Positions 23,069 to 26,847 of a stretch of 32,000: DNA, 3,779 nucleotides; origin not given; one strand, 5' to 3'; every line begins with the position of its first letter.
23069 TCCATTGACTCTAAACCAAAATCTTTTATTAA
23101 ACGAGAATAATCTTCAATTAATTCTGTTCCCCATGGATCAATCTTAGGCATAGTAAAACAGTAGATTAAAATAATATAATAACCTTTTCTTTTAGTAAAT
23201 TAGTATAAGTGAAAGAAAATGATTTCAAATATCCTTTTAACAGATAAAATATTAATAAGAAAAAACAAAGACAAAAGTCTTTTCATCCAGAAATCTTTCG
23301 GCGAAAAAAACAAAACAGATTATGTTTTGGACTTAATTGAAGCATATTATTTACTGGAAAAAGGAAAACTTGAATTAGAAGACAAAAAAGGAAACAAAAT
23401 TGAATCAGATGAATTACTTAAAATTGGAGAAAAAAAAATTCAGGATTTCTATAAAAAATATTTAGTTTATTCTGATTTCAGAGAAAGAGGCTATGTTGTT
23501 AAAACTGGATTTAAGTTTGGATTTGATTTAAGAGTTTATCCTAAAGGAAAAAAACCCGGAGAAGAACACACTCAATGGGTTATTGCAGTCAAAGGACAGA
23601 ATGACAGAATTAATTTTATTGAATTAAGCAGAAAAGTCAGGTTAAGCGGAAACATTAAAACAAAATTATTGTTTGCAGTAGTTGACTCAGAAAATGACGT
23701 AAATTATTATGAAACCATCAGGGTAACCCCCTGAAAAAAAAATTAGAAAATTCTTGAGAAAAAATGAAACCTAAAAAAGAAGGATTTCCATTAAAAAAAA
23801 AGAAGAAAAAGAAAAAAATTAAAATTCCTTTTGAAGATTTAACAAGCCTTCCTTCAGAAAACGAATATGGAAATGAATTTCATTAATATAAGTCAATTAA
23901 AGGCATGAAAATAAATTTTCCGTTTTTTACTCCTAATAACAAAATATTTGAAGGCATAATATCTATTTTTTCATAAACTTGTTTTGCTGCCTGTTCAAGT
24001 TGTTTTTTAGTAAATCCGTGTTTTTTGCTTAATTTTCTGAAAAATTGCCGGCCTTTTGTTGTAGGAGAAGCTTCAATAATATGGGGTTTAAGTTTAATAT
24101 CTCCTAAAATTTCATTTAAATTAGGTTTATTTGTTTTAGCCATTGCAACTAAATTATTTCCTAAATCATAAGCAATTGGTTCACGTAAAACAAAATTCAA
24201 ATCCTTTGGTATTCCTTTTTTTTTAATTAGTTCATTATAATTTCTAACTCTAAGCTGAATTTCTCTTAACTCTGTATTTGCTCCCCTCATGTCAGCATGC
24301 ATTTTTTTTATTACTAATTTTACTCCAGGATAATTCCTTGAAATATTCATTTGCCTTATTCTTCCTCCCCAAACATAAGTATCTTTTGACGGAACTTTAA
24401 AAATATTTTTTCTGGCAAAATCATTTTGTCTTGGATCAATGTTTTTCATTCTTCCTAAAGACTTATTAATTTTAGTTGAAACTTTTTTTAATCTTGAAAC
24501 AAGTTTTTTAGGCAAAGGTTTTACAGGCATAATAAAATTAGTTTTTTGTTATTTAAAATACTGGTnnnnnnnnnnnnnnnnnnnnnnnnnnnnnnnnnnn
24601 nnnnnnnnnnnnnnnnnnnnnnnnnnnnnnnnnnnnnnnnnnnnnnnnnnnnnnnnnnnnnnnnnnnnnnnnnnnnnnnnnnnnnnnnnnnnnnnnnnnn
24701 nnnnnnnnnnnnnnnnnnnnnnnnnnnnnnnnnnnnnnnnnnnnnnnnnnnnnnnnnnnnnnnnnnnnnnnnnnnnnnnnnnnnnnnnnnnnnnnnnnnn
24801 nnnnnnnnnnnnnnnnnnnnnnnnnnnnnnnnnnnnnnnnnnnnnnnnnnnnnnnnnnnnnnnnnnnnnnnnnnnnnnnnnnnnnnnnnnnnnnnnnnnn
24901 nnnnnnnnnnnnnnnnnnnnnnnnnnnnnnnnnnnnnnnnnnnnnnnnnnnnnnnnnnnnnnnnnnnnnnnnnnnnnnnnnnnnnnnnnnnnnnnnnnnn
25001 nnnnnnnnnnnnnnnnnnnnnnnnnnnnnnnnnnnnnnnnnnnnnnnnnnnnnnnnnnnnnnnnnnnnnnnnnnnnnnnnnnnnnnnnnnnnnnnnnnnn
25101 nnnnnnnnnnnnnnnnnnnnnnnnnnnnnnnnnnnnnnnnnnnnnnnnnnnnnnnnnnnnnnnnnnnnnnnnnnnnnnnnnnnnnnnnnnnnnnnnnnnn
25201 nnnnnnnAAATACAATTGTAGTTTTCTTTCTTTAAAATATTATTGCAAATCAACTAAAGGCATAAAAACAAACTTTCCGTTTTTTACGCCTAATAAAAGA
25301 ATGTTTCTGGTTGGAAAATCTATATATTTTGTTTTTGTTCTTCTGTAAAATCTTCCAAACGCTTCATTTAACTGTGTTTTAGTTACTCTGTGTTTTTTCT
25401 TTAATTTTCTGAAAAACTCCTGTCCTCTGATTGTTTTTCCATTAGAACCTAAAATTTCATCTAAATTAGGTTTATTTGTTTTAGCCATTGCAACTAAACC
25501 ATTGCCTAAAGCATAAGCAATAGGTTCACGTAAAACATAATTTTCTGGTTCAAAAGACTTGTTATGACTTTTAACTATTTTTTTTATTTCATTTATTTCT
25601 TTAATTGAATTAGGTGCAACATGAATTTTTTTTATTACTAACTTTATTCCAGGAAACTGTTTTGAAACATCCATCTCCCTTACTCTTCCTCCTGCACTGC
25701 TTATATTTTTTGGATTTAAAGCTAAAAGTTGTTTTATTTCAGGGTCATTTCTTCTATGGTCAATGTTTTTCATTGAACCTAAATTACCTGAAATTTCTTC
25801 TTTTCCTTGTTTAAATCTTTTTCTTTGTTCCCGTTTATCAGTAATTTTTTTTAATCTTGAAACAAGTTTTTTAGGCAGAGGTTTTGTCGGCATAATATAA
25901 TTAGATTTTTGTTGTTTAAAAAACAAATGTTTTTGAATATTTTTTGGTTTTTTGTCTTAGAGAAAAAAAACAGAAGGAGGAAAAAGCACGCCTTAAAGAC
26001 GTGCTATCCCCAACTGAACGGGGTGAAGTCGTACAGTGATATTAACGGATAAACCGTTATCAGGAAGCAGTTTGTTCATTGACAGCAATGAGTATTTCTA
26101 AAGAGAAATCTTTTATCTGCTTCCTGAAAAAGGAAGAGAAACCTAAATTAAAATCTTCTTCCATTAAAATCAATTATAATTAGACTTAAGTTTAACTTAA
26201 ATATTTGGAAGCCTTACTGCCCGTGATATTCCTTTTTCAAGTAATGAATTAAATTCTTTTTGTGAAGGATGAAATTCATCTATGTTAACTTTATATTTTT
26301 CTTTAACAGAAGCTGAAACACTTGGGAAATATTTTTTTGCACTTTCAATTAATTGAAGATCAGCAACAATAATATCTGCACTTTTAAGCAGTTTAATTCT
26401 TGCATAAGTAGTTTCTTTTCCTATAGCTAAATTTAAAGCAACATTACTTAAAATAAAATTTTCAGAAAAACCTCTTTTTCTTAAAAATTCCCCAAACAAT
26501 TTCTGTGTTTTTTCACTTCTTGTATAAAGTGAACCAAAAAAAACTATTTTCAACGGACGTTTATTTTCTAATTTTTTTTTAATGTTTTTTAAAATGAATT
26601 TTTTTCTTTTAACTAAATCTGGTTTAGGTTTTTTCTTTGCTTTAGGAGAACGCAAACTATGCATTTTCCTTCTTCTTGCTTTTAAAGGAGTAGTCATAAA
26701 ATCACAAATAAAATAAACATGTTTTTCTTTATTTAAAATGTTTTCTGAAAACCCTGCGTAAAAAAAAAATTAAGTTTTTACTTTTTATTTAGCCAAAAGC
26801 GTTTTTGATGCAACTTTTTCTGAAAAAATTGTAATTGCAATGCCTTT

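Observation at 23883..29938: Two tandem-triplicated lineage-specific protein families sharing one N-terminal basic module, on either side of hppA, with a structured RNA island upstream of the kinase-like cluster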

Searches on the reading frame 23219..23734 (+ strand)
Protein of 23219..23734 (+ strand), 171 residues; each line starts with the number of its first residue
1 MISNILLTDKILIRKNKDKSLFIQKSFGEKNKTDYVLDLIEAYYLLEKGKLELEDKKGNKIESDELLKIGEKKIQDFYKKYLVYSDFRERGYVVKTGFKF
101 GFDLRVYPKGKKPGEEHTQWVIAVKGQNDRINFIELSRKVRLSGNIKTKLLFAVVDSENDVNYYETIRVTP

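Call 3: search_protein_families(library=pfam, max_evalue=1, proteins=[window:23219-23734:+])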
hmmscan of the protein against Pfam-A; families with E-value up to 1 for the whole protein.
window:23219-23734:+ (171 aa): 5 families
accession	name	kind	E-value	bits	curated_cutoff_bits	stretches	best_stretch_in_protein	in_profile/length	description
PF01974.23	tRNA_int_endo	-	5.8e-27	94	27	1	77-163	1-85/85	tRNA intron endonuclease, catalytic C-terminal domain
PF02778.19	tRNA_int_endo_N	-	2.1e-10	40.4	21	1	5-67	4-67/67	tRNA intron endonuclease, N-terminal domain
PF11603.13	Sir1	-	0.018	16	24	1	4-80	5-81/120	Sir1, ORC-binding domain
PF12928.12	tRNA_int_end_N2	-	0.048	14.2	24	1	25-53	38-67/69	tRNA-splicing endonuclease subunit sen54 N-term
PF07277.16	SapC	-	0.05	13.6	28.9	1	22-80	135-193/220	SapC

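Call 4: search_protein_families(library=ncbifam, max_evalue=1, proteins=[window:23219-23734:+])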
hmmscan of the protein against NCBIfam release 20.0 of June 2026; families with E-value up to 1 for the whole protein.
window:23219-23734:+ (171 aa): 8 families
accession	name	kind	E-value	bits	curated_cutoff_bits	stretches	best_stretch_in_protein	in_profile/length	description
TIGR00324.1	endA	equivalog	2.4e-33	115.5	59.6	1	8-166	8-174/177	tRNA-intron lyase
NF006795.0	PRK09300.1-3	equivalog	1.1e-29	103.6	501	1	6-166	5-161/350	tRNA splicing endonuclease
NF006796.0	PRK09300.1-4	equivalog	6.4e-29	101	518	1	14-166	12-155/335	tRNA splicing endonuclease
NF006794.0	PRK09300.1-1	equivalog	2e-19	69.8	383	1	6-171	179-346/346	tRNA splicing endonuclease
NF006797.0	PRK09300.1-5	equivalog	1.9e-14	53.6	292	1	82-168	204-284/290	tRNA splicing endonuclease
NF007086.0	PRK09539.1-3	equivalog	4.4e-05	24.1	101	1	118-164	36-82/92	tRNA-splicing endonuclease subunit beta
NF007085.0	PRK09539.1-2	equivalog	0.0016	18.7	157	1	66-165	23-116/124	tRNA-splicing endonuclease subunit beta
NF007084.0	PRK09539.1-1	equivalog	0.0029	17.5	162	1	79-165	51-132/140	tRNA-splicing endonuclease subunit beta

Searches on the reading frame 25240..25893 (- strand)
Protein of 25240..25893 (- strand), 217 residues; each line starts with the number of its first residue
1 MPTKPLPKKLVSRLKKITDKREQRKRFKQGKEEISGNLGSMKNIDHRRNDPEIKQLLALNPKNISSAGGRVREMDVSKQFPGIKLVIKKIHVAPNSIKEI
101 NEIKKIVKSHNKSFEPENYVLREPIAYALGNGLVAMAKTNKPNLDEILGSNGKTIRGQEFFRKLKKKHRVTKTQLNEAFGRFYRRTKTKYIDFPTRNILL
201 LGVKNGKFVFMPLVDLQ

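Call 3: search_protein_families(library=pfam, max_evalue=1, proteins=[window:25240-25893:-])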
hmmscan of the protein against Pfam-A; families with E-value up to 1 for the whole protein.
window:25240-25893:- (217 aa): 0 families

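Call 4: search_protein_families(library=ncbifam, max_evalue=1, proteins=[window:25240-25893:-])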
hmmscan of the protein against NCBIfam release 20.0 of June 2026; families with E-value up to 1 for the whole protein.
window:25240-25893:- (217 aa): 0 families

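Call 83: search_protein_families(library=padloc, max_evalue=1, proteins=[window:25240-25893:-])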
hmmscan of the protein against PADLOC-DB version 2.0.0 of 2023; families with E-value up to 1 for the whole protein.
window:25240-25893:- (217 aa): 1 family
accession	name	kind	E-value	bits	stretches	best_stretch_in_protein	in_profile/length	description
PDLC00802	Cyclase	-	0.25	8.5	0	164-192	44-72/332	oligonucleotide-cyclase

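Call 84: search_protein_families(library=phrogs, max_evalue=1, proteins=[window:25240-25893:-])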
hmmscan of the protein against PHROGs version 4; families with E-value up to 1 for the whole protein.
window:25240-25893:- (217 aa): 1 family
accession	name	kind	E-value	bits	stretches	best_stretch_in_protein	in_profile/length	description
phrog_1045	-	unknown function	0.49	11.1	1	165-181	25-42/62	-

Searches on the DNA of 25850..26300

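Call 50: search_rna_families(source=window, start=25850, end=26300, threshold=evalue, max_evalue=10, show_alignments=2)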
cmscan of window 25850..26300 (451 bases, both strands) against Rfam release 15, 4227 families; matches with E-value up to 10: 8.
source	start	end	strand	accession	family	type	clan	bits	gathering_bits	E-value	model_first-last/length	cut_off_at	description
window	26194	26280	+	RF01706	Gut-1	Gene; sRNA;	-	17.9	50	0.65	1-77/77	no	Gut-1 RNA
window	25900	25989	+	RF01761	wcaG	Cis-reg;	-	17.5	42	0.71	1-98/98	no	wcaG RNA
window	25940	25978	+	RF03578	mir-3910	Gene; miRNA;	-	16.4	95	2.2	1-82/82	no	mir-3910 microRNA precursor family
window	25864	26008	+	RF04180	BTnc231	Gene; sRNA;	-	15.9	80.4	0.84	1-154/154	no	Bacteroides sRNA BTnc231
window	26067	26178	-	RF02998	IS605-orfB-II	Gene; sRNA;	-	15.1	88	4.9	1-155/155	no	IS605-orfB-II RNA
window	25921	26034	+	RF02856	30_292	Gene; sRNA;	-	14.9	112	4.5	1-115/115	no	Leptospira sRNA 30_292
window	25969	26076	-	RF01494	rliD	Gene; antisense;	-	10.6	50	1.5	111-197/327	no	Listeria sRNA rliD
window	25935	26006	+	RF02160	PART1_2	Gene; lncRNA;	-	7.4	55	9.9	177-249/249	no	Prostate androgen-regulated transcript 1 conserved region 2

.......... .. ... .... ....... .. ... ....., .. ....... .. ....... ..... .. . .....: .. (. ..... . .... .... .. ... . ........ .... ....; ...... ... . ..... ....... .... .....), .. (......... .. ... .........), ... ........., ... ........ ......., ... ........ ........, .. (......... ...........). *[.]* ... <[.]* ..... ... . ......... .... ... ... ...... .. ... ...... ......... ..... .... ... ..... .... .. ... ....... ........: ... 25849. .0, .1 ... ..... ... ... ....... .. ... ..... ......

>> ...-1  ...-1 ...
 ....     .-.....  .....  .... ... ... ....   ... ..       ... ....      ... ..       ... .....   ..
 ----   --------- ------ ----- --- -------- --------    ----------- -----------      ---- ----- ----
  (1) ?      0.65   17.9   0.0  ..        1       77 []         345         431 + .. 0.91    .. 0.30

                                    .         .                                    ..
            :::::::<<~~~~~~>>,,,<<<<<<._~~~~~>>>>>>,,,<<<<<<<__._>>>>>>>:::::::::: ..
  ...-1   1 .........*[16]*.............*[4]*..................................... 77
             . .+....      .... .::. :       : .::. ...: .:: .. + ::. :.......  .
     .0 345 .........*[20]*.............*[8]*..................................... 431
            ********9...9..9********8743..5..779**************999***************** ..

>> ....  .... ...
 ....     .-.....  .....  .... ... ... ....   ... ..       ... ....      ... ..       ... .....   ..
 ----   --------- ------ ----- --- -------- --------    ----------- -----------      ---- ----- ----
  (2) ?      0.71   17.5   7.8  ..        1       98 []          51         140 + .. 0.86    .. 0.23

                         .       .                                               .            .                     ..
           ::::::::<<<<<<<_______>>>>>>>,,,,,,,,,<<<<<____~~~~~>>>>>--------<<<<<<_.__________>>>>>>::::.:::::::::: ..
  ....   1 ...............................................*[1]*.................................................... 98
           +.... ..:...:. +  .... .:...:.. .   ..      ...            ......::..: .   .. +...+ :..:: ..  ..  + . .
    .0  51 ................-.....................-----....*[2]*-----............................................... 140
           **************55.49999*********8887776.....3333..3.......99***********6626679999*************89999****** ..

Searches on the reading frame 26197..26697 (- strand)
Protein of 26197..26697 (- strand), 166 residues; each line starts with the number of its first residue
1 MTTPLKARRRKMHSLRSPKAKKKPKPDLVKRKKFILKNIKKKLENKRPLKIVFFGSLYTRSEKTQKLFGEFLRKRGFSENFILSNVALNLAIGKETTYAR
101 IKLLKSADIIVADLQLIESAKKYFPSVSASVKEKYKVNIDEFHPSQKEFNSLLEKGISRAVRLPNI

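Call 3: search_protein_families(library=pfam, max_evalue=1, proteins=[window:26197-26697:-])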
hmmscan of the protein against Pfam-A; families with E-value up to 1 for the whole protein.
window:26197-26697:- (166 aa): 4 families
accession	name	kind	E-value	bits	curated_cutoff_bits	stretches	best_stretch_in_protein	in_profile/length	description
PF01564.23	Spermine_synth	-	0.054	13.5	22.9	1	102-140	40-79/186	Spermine/spermidine synthase domain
PF05546.16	She9_MDM33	-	0.062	13.5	22.2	1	90-155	21-80/198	She9 / Mdm33 family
PF05891.18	Methyltransf_PK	-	0.064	13.2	27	1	70-150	44-124/218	AdoMet dependent proline di-methyltransferase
PF04026.17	SpoVG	-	0.069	13.7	29.6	1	106-158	26-77/82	SpoVG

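Call 4: search_protein_families(library=ncbifam, max_evalue=1, proteins=[window:26197-26697:-])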
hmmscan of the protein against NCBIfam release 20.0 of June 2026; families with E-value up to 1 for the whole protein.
window:26197-26697:- (166 aa): 1 family
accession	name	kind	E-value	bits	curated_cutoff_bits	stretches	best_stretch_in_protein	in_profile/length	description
NF007548.0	PRK10163.1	equivalog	0.13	11.4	406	1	71-116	33-76/271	HTH-type transcriptional repressor AllR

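Call 66: search_solved_structures(query=window:26197-26697:-, max_evalue=10, show_alignments=2)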
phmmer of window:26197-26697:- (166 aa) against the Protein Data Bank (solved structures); distinct sequences matched with E-value up to 10: 3.
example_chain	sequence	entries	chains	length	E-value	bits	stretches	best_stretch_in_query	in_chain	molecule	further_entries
6snt_NC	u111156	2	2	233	0.87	13.1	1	41-107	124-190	Uncharacterized protein YEL057C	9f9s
8xb5_A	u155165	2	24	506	1.7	12.2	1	39-91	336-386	Portal protein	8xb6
5xxu_B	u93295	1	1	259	2.2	11.8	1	2-46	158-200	Ribosomal protein eS1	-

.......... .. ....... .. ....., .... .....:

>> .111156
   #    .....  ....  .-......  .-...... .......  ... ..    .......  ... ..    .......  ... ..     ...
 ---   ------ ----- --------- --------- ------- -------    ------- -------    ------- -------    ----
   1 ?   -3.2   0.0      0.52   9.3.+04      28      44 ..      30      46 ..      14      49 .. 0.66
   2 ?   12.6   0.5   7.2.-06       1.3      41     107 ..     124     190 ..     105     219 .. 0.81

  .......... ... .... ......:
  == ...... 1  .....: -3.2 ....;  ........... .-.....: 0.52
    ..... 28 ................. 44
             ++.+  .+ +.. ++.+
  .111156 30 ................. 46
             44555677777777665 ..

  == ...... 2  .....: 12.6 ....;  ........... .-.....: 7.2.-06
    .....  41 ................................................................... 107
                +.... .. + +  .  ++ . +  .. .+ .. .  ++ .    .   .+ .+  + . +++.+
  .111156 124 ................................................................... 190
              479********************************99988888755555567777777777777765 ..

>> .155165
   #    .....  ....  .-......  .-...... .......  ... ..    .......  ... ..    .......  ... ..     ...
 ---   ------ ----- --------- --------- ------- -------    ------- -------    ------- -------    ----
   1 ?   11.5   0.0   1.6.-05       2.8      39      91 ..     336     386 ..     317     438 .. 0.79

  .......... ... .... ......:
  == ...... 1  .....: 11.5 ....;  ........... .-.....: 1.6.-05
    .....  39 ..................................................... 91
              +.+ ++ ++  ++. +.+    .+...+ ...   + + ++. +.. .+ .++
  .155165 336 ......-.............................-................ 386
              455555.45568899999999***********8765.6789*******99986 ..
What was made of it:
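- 26197..26697 (-): ORF166: a separate conserved protein with a basic N-terminal tail and an alpha/beta-looking body. It belongs to neither K nor S. No Pfam, NCBIfam or PDB match was found (calls 3, 4, 66).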

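Call 83: search_protein_families(library=padloc, max_evalue=1, proteins=[window:26197-26697:-])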
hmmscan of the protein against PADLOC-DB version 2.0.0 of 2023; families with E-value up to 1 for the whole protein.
window:26197-26697:- (166 aa): 0 families

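Call 84: search_protein_families(library=phrogs, max_evalue=1, proteins=[window:26197-26697:-])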
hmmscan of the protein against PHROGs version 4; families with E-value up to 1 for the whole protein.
window:26197-26697:- (166 aa): 1 family
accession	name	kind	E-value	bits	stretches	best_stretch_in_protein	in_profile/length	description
phrog_20161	-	unknown function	0.19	13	1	83-136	14-67/104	-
